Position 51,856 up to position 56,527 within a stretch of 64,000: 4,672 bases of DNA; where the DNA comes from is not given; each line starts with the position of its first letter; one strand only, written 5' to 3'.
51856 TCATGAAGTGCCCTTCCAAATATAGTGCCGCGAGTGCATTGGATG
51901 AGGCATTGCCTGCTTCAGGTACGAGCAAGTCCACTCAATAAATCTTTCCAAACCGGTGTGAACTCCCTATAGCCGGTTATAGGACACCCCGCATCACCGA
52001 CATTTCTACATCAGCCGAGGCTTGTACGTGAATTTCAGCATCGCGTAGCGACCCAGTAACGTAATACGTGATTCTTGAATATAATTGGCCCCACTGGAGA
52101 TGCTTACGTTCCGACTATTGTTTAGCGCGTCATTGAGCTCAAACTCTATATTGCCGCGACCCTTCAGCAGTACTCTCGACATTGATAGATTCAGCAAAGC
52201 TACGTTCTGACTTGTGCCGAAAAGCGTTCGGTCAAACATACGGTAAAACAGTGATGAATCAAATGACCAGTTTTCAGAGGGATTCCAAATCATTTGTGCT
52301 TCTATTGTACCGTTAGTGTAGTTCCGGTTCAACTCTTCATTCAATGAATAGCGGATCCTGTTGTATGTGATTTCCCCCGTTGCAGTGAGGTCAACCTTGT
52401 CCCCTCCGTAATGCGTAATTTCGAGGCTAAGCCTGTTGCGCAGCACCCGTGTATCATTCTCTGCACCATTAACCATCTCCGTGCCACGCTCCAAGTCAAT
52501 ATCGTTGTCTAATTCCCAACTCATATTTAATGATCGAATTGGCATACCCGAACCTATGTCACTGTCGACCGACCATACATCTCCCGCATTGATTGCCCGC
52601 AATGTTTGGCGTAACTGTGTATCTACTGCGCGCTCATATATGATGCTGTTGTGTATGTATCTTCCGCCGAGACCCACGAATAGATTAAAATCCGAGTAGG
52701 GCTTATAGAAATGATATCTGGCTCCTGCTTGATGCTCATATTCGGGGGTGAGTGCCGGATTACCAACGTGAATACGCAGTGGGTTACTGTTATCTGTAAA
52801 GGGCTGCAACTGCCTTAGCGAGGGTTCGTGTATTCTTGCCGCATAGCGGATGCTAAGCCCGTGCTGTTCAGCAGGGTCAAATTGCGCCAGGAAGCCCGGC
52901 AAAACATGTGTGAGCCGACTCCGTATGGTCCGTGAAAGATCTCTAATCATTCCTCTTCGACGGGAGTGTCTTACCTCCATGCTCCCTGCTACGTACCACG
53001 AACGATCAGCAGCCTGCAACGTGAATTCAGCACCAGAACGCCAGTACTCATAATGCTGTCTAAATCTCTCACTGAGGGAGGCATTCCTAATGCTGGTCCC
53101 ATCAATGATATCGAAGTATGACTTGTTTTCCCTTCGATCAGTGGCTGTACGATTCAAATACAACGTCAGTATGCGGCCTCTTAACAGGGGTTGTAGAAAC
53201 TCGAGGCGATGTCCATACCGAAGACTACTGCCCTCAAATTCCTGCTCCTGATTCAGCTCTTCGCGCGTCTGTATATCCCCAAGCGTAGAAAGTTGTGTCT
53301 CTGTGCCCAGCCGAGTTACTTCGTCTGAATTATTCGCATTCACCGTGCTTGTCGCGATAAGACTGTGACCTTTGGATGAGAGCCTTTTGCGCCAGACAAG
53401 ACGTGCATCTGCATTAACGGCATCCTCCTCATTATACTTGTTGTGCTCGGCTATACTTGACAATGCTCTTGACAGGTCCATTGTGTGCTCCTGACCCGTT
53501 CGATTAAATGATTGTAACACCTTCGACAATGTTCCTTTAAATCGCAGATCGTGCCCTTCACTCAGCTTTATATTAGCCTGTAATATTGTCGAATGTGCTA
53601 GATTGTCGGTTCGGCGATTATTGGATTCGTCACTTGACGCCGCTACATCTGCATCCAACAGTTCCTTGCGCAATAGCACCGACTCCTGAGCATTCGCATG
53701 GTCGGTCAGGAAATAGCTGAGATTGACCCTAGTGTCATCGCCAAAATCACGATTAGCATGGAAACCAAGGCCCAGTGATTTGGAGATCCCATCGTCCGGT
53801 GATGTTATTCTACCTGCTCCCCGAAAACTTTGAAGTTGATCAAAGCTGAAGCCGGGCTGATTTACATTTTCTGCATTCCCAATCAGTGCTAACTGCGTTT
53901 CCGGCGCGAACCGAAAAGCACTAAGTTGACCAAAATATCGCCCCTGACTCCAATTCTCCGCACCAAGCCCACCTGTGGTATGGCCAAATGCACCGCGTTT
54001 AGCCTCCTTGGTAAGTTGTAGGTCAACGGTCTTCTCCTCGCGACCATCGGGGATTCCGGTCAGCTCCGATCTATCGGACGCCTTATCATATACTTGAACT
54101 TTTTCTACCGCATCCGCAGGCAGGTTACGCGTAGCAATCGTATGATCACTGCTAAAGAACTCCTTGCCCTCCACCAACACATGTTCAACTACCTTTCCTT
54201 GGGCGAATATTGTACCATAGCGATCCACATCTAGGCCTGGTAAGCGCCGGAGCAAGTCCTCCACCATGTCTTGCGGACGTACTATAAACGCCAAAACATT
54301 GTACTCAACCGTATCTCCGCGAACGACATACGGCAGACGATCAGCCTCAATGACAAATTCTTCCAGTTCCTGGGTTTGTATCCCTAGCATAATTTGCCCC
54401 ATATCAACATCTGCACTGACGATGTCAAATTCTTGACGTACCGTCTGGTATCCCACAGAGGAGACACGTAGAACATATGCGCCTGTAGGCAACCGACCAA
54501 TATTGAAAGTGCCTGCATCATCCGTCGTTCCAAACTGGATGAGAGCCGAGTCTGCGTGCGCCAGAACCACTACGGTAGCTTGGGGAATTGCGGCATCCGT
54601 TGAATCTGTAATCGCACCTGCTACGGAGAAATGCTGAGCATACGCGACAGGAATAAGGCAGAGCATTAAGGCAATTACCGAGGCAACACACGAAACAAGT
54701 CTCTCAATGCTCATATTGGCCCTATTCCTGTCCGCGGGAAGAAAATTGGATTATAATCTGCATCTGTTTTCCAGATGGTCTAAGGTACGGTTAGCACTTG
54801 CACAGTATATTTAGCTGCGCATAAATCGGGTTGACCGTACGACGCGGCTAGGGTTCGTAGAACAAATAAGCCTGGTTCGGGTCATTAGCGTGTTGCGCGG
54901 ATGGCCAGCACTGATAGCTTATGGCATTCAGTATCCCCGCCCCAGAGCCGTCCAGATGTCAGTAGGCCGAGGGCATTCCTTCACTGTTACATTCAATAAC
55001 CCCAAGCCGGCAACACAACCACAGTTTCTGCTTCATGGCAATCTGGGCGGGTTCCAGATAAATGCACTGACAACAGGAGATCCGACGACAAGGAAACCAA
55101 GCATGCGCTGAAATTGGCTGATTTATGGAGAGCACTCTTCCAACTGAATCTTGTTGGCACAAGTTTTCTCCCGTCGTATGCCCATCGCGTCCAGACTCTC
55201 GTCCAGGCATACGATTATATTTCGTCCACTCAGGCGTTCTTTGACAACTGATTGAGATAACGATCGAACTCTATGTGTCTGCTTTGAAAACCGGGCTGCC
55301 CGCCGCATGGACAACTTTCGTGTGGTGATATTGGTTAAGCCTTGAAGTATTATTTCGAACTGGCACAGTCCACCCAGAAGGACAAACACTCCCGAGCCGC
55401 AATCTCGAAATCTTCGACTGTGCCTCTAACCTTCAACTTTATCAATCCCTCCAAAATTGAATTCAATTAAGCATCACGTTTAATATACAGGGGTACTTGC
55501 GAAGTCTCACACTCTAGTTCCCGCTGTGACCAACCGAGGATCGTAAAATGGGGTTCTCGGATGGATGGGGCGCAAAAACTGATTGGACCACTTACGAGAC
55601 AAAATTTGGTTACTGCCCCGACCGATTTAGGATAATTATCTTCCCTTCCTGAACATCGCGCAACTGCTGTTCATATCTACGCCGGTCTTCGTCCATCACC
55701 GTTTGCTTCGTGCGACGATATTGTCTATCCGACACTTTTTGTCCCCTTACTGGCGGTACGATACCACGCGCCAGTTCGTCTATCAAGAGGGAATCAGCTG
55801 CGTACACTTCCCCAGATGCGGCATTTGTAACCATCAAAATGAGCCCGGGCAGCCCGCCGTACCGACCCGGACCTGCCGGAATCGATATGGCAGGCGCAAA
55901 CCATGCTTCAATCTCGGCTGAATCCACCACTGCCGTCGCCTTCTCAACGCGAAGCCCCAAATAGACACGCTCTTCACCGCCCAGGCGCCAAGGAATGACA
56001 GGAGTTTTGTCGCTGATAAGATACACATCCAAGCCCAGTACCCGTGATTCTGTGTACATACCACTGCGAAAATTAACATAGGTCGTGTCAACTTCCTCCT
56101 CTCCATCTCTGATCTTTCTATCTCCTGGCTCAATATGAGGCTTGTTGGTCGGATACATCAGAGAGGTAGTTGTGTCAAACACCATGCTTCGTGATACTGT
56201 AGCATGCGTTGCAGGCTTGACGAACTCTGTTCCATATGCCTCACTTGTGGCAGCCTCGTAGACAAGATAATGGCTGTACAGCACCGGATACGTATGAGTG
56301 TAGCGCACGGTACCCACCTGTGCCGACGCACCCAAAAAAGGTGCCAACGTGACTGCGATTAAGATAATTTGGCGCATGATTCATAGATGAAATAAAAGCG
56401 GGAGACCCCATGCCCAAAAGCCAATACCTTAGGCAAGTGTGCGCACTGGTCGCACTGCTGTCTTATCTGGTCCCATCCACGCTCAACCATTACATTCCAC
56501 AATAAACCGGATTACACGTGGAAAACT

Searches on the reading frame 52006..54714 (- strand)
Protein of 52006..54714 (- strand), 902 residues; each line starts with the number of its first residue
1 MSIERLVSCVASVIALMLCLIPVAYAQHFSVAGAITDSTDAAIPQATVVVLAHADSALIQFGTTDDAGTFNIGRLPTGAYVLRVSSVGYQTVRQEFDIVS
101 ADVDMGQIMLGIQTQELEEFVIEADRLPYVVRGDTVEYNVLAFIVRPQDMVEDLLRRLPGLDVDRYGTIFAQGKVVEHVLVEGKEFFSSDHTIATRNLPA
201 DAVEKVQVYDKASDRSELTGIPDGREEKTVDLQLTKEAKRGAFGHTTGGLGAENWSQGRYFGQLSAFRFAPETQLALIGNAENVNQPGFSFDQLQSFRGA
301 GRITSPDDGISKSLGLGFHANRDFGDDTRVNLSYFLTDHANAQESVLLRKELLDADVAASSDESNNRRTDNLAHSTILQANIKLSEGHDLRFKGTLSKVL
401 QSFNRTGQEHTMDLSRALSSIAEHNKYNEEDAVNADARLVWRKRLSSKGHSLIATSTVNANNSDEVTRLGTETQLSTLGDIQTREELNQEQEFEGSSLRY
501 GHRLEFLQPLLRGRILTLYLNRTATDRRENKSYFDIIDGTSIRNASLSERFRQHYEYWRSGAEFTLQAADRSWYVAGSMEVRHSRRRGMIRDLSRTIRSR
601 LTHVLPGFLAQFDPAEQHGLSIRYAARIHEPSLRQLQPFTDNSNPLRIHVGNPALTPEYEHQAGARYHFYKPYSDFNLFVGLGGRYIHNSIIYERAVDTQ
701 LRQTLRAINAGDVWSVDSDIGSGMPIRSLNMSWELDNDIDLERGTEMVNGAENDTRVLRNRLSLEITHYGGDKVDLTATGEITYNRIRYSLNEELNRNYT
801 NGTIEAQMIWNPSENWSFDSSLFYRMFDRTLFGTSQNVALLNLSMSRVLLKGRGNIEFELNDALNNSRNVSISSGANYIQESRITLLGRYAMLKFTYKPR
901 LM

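Call 42: search_protein_families(library=pfam, proteins=[window:52006-54714:-], max_evalue=0.05)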
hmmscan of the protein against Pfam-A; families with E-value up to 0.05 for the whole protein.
window:52006-54714:- (902 aa): 5 families
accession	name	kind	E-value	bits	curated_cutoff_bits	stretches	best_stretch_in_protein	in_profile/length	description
PF14905.12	OMP_b-brl_3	-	3.9e-32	112.2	27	1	444-897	2-408/408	Outer membrane protein beta-barrel family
PF13620.12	CarboxypepD_reg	-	5.9e-14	52.6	32.3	1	30-101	1-72/82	Carboxypeptidase regulatory-like domain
PF13715.12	CarbopepD_reg_2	-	1.3e-10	41.5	32.2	1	32-122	2-88/88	CarboxypepD_reg-like domain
PF09430.16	EMC7_beta-sandw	-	0.02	15.5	26.6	0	44-99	7-60/122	ER membrane protein complex subunit 7, beta-sandwich domain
PF17210.9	SdrD_B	-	0.027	15.1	29.7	0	35-92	16-73/112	SdrD B-like domain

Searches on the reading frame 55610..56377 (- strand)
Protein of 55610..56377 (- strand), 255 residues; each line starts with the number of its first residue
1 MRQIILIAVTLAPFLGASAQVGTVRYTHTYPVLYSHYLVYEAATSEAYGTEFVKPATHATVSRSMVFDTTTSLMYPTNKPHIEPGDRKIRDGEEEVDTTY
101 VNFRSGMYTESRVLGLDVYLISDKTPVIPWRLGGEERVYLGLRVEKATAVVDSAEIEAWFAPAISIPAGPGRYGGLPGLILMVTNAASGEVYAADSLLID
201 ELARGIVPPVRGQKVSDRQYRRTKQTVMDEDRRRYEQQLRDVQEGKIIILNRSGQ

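Call 3: search_protein_families(library=pfam, proteins=[window:55610-56377:-], max_evalue=0.1)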
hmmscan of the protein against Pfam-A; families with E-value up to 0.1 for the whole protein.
window:55610-56377:- (255 aa): 2 families
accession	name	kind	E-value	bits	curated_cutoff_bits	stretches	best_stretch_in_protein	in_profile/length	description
PF09697.16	Porph_ging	-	1.2e-08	35.8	25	1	146-181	45-80/81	Protein of unknown function (Porph_ging)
PF22252.2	PNGase_F-II_N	-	2.5e-05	24.5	27.6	1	132-193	82-143/173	N-glycanase peptide, N-terminal domain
